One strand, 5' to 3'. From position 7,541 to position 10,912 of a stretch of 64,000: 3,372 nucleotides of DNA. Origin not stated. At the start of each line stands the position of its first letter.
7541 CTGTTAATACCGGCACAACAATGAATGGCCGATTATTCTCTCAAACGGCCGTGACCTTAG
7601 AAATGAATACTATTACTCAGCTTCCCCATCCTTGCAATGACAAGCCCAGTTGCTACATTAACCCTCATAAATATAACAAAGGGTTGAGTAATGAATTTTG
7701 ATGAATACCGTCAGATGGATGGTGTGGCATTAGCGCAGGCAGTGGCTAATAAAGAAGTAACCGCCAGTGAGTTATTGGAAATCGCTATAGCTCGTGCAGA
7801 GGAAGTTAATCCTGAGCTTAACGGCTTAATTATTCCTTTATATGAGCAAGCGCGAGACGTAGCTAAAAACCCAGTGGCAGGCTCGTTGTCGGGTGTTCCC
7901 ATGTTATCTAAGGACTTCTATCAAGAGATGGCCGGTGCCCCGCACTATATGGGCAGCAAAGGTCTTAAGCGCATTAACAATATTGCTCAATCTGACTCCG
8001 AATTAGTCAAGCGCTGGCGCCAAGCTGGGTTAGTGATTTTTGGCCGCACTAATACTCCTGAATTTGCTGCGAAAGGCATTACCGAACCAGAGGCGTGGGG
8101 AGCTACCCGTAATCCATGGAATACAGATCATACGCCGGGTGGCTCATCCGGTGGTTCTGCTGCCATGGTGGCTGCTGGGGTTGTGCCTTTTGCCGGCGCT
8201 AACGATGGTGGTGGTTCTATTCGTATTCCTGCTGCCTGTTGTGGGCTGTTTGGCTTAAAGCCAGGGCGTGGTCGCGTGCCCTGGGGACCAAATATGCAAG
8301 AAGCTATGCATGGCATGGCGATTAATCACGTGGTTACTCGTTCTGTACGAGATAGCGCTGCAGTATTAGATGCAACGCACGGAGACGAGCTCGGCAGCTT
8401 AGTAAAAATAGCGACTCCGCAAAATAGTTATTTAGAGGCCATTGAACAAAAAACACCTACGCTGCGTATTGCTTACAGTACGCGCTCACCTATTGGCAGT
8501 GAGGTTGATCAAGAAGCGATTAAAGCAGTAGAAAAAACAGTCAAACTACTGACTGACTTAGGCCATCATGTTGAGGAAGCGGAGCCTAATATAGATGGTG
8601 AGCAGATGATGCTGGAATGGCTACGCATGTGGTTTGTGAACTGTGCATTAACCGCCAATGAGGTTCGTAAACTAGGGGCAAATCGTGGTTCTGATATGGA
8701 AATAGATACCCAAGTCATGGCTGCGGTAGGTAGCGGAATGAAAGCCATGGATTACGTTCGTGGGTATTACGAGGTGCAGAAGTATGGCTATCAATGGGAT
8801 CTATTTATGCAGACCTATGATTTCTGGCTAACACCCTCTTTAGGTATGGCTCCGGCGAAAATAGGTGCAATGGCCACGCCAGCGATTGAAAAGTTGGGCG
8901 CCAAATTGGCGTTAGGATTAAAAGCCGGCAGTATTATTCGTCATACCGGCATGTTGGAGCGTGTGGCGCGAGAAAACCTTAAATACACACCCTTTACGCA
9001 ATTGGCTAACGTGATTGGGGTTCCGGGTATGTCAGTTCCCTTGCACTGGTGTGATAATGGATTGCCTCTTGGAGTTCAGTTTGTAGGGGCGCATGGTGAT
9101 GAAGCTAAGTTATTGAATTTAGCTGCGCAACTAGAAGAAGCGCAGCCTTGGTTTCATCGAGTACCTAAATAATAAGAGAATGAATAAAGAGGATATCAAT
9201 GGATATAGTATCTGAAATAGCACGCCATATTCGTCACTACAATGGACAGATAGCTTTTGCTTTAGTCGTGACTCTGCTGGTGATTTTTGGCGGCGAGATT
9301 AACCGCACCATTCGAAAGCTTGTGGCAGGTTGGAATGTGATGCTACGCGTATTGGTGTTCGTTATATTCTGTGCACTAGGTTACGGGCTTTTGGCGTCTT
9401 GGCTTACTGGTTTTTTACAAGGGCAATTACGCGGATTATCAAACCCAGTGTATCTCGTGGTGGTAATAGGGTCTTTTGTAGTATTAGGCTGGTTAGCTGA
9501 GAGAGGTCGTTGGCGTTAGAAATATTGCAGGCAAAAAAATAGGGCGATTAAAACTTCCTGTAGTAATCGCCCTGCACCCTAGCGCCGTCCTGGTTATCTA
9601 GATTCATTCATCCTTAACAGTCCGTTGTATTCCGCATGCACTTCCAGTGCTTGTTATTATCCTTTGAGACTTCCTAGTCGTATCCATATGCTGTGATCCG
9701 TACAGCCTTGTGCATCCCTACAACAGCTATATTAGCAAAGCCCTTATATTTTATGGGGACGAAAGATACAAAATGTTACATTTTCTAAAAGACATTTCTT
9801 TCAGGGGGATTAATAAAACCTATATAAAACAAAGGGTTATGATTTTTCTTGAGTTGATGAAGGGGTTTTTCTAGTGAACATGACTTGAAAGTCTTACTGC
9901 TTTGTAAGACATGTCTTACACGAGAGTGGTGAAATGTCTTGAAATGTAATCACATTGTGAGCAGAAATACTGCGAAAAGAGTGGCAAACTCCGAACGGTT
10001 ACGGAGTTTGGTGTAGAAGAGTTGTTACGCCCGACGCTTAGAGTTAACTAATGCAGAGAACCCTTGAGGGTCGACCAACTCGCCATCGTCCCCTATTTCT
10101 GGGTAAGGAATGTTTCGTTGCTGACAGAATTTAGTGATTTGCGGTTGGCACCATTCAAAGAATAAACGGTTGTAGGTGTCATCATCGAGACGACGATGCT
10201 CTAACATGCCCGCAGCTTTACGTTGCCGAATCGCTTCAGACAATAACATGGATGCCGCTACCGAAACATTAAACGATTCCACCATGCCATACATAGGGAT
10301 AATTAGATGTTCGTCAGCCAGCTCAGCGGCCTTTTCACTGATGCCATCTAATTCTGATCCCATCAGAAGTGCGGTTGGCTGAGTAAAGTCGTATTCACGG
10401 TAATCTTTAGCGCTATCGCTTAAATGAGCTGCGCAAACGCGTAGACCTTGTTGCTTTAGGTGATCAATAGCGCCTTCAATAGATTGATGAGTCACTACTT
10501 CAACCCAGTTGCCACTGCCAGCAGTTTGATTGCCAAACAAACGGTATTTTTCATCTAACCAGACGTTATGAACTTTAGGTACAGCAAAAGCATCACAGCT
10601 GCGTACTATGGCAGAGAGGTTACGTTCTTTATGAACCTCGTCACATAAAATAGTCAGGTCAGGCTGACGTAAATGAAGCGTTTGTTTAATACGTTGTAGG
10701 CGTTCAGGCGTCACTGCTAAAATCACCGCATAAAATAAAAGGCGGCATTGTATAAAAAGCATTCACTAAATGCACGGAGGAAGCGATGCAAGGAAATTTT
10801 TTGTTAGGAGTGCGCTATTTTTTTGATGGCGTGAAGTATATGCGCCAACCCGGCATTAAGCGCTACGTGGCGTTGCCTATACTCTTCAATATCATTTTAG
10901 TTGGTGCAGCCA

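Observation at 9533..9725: Unannotated GGA-rich sRNA of the CsrB/Rsm class in a 500-bp ORF-free gap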

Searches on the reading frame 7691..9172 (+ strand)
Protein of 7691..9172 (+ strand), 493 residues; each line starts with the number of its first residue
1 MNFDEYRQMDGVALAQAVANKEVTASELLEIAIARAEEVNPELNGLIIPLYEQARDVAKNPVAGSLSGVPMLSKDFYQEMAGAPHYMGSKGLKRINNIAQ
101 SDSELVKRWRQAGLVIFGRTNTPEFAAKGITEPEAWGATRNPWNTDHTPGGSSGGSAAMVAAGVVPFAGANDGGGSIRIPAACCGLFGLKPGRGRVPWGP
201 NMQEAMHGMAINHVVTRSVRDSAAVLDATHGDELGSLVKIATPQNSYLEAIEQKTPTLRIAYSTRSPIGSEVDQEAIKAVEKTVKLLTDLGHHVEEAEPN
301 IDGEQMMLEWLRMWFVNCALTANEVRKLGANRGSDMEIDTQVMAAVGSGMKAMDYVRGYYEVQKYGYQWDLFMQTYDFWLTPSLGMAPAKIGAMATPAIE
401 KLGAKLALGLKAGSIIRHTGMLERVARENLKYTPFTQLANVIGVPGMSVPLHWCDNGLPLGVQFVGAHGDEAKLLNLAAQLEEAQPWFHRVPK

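Call 10: search_protein_families(library=pfam, proteins=[window:7691-9172:+])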
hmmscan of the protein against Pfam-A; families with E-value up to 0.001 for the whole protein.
window:7691-9172:+ (493 aa): 1 family
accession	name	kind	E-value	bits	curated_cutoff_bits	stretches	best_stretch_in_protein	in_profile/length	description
PF01425.27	Amidase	-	3.8e-82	277.1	27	1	27-475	1-445/445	Amidase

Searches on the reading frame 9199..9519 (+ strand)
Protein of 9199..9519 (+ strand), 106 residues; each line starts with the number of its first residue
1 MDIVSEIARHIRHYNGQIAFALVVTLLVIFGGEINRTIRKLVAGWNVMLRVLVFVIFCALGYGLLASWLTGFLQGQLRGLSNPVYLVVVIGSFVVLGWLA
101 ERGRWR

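Call 10: search_protein_families(library=pfam, proteins=[window:9199-9519:+])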
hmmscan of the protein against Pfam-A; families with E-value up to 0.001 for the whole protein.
window:9199-9519:+ (106 aa): 1 family
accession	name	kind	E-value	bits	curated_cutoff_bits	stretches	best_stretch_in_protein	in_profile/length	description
PF11872.13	DUF3392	-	1.3e-29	102.9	31.3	1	2-102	4-104/105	Protein of unknown function (DUF3392)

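Call 57: search_protein_families(library=ncbifam, proteins=[window:9199-9519:+], max_evalue=0.01)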
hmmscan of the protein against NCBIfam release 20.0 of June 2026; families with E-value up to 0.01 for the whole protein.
window:9199-9519:+ (106 aa): 0 families

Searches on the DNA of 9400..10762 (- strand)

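Call 4: search_rna_families(source=window, start=9400, end=10100, threshold=evalue, max_evalue=10, show_alignments=4)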
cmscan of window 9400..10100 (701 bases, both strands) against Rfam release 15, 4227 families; matches with E-value up to 10: 3.
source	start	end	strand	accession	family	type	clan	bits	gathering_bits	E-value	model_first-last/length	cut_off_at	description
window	9892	10018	+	RF01699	Clostridiales-1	Gene; sRNA;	-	18.7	48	0.15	1-166/166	no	Clostridiales-1 RNA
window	9532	9583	-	RF04017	mir-4864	Gene; miRNA;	-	16.1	100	3.7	1-81/81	no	mir-4864 microRNA precursor family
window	9767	9858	-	RF01820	RsaE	Gene; sRNA;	-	15.5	79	7.6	1-112/112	no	RNA Staph. aureus E (RoxS)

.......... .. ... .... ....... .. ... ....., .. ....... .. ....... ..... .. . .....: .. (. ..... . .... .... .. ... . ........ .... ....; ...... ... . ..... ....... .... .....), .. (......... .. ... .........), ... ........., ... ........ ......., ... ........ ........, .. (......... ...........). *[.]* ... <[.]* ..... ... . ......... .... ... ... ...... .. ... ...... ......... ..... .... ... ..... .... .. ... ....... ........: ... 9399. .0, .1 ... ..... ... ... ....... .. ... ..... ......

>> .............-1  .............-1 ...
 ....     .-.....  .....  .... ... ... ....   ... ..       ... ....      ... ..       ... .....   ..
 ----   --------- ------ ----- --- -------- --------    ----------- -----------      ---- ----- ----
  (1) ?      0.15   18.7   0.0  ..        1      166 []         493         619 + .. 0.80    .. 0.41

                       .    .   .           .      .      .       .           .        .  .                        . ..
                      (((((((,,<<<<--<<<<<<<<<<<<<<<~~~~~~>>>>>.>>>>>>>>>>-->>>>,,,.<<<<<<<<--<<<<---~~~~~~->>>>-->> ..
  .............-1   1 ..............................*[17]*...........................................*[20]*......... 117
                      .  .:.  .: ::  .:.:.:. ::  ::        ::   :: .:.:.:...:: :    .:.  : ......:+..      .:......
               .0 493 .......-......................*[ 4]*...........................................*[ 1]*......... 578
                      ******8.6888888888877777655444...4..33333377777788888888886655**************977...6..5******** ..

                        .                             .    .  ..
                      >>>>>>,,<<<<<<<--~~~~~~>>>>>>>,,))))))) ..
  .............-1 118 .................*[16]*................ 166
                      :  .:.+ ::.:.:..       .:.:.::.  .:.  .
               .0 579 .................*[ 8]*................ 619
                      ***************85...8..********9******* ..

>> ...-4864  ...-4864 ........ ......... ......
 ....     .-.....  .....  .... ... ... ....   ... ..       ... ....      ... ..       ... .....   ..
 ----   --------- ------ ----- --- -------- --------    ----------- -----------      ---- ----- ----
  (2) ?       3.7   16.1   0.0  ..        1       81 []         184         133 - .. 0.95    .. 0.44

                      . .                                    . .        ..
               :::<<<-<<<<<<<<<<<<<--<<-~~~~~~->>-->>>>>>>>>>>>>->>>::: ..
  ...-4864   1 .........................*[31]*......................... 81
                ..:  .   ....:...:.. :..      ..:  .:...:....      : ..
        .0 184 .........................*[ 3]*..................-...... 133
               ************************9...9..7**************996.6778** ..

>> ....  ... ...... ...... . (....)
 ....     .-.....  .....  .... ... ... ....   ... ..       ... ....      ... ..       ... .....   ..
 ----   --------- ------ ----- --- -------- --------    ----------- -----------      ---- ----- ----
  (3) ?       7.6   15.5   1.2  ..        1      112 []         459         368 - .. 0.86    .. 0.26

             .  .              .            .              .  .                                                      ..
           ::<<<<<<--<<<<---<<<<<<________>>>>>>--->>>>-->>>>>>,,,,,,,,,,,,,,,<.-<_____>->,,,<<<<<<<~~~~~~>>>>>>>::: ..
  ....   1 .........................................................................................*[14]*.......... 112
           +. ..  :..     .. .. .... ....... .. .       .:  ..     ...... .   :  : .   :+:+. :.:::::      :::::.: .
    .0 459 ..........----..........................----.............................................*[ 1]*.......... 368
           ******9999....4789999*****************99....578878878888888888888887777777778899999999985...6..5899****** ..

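Call 16: search_rna_families(sources=[L001, L002, L003, L004, L005, L006, L007, L008, L009, L010, L011, L012, L013, L014, L015, L016, L017, L019, L020, L023], threshold=gathering)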
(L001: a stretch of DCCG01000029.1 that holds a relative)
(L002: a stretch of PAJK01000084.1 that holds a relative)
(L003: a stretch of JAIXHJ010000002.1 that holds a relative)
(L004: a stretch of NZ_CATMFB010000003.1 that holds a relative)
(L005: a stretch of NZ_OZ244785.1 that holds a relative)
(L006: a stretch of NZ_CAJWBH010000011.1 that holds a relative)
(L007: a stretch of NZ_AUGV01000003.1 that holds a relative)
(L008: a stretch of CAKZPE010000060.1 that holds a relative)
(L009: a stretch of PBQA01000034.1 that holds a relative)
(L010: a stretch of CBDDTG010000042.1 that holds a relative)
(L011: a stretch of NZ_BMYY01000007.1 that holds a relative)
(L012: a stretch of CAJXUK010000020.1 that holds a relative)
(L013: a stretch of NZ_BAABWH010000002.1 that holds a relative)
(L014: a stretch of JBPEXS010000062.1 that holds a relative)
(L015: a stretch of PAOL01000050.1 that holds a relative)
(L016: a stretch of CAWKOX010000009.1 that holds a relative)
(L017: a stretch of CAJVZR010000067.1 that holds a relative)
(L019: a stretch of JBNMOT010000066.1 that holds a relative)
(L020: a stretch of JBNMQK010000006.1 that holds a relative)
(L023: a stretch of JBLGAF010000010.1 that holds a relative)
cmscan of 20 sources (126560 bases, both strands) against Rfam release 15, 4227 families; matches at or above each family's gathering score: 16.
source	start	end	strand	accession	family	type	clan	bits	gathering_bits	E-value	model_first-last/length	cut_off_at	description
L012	5560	5632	-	RF00005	tRNA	Gene; tRNA;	CL00001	74.4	29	3.9e-14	1-71/71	no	tRNA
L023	5922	5994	-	RF00005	tRNA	Gene; tRNA;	CL00001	74.4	29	3.9e-14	1-71/71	no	tRNA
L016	5998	6070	-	RF00005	tRNA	Gene; tRNA;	CL00001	72.8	29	1.1e-13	1-71/71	no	tRNA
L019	3335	3407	-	RF00005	tRNA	Gene; tRNA;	CL00001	72.8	29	1.1e-13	1-71/71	no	tRNA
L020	5976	6048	-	RF00005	tRNA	Gene; tRNA;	CL00001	72.8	29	1.1e-13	1-71/71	no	tRNA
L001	6076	6148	-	RF00005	tRNA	Gene; tRNA;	CL00001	72.3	29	1.4e-13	1-71/71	no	tRNA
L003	5944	6016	-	RF00005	tRNA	Gene; tRNA;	CL00001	72.3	29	1.4e-13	1-71/71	no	tRNA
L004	4882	4954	-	RF00005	tRNA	Gene; tRNA;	CL00001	72.3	29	1.4e-13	1-71/71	no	tRNA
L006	5102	5174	-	RF00005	tRNA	Gene; tRNA;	CL00001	72.3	29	1.4e-13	1-71/71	no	tRNA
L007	5103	5175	-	RF00005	tRNA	Gene; tRNA;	CL00001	72.3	29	1.4e-13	1-71/71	no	tRNA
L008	5095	5167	-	RF00005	tRNA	Gene; tRNA;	CL00001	72.3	29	1.4e-13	1-71/71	no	tRNA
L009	5090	5162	-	RF00005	tRNA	Gene; tRNA;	CL00001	72.3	29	1.4e-13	1-71/71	no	tRNA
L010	5412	5484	-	RF00005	tRNA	Gene; tRNA;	CL00001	72.3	29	1.4e-13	1-71/71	no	tRNA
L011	5412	5484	-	RF00005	tRNA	Gene; tRNA;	CL00001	72.3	29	1.4e-13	1-71/71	no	tRNA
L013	4991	5063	-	RF00005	tRNA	Gene; tRNA;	CL00001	72.3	29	1.4e-13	1-71/71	no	tRNA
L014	3199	3271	-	RF00005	tRNA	Gene; tRNA;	CL00001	72.3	29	1.4e-13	1-71/71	no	tRNA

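Call 38: search_rna_families(source=L007, start=3780, end=4560, threshold=evalue, max_evalue=10)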
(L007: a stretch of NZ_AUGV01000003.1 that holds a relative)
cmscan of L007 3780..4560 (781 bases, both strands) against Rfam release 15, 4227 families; matches with E-value up to 10: 1.
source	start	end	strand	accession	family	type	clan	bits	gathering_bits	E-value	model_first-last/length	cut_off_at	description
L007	4073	4371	+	RF00018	CsrB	Gene; sRNA;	CL00106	55.7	71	3.4e-14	1-356/356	no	CsrB/RsmB RNA family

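Call 39: search_rna_families(source=L006, start=3820, end=4260, threshold=evalue, max_evalue=10)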
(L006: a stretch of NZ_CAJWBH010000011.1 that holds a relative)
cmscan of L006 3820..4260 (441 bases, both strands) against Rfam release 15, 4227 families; matches with E-value up to 10: 1.
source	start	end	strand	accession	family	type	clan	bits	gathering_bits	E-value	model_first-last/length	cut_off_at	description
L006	4071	4159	+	RF00195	RsmY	Gene; sRNA;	CL00106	16.7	57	0.072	1-121/121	no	RsmY RNA family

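Call 48: build_rna_model(alignment_id=A6)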
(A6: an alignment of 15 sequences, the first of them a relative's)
Model R1 built from alignment A6 (15 sequences, 76 columns); structure: RNAalifold consensus.
model positions 74; base pairs 10; branch points 0; effective number of sequences 4.03; information 0.762 bits per position. Calibrated on 0.2 Mb of random sequence (short: E-values are rough).
structure used (alignment columns):
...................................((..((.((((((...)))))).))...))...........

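Call 49: search_with_rna_model(model_id=R1, source=window, max_evalue=10, show_alignments=2)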
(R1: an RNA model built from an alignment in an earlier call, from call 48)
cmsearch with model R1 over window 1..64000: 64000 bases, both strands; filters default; matches with E-value up to 10: 2.
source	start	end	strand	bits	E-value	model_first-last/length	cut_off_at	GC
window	9532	9604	-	49.9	2.2e-13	1-74/74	no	0.45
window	5766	5776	+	8.7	0.41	44-54/74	no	0.36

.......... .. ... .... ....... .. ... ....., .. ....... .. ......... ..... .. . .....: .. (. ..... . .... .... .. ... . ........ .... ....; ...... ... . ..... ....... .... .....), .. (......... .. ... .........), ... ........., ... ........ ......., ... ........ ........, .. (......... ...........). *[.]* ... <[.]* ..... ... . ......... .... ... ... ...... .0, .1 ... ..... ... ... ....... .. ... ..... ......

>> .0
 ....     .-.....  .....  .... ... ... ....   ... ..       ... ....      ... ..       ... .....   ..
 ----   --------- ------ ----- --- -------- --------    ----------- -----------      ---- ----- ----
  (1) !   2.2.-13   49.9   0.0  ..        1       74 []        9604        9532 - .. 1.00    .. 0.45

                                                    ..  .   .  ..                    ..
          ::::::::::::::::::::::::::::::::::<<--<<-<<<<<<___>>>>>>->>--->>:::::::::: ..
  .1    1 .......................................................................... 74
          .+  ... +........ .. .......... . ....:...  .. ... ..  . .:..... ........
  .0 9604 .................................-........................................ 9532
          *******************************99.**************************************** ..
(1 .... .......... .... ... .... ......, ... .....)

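Call 50: search_with_rna_model(model_id=R1, sources=[L018, L021, L022, L024, L026, L027, L028, L029, L030, L031, L032, L035, L036, L038, L039, L044, L049, L051, L053, L057, L060, L061, L062, L063, L064, L065, L066, L069, L070, L071, L073, L074, L076, L077, L078, L079, L080, L002, L007, L008, L009, L017, L020, L081, L082, L083, L205, L192], max_evalue=0.01)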
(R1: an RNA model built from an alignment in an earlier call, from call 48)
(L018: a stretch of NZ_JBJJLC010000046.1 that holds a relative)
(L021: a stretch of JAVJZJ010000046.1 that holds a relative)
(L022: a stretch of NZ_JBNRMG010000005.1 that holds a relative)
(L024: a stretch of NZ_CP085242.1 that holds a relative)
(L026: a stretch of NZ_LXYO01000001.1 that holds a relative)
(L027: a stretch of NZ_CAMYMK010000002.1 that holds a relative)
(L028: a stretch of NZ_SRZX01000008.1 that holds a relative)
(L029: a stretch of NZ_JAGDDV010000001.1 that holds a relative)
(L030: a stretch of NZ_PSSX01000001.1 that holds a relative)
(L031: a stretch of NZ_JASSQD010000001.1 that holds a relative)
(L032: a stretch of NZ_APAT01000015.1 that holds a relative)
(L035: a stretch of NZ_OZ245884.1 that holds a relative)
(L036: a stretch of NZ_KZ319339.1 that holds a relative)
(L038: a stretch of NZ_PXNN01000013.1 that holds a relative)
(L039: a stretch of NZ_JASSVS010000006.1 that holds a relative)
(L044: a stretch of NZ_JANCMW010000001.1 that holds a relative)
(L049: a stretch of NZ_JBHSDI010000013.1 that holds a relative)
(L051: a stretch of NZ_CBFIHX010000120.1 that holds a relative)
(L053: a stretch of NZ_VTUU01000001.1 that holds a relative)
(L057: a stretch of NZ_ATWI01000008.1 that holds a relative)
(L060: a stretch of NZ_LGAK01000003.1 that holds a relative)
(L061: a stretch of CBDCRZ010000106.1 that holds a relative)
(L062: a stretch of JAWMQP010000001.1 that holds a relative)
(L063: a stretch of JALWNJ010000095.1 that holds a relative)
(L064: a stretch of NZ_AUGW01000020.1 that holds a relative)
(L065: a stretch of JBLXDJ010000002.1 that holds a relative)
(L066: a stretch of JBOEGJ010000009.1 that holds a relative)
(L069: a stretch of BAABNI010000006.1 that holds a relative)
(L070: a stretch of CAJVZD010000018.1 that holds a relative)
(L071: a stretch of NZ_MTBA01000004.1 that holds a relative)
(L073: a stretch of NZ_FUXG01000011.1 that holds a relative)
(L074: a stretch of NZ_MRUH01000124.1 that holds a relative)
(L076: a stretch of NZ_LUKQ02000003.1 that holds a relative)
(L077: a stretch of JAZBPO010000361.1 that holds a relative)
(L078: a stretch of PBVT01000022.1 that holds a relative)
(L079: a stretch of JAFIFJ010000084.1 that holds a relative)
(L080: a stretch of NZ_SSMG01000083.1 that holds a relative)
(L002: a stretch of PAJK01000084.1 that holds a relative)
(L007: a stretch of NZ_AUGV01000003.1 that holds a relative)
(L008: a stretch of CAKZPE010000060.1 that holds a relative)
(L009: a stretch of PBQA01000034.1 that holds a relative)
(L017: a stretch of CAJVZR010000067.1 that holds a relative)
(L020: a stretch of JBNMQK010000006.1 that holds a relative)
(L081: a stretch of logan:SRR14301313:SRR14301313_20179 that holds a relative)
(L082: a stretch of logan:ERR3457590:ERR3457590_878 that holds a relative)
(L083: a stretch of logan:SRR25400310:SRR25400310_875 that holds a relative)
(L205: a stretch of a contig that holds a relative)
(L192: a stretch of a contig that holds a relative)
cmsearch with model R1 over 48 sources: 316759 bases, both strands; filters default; matches with E-value up to 0.01: 11.
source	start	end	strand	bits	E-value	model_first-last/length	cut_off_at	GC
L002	4866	4939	+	84.1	6.8e-23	1-74/74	no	0.58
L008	4165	4237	+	75.1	3.4e-20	1-74/74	no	0.58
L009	4163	4235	+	75.1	3.4e-20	1-74/74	no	0.58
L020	4921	4992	+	71.7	3.3e-19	1-74/74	no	0.46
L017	4950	5008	+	61.6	3.5e-16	1-59/74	3'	0.53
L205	816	888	-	50.2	8.4e-13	1-74/74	no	0.4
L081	4843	4915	+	49.3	1.6e-12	1-74/74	no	0.41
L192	6946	7018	+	49.3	1.6e-12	1-74/74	no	0.41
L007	4409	4480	+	48.8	2.2e-12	1-74/74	no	0.56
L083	4831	4903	+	46.6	9.9e-12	1-74/74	no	0.42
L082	4845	4916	+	39.6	1.2e-09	1-74/74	no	0.44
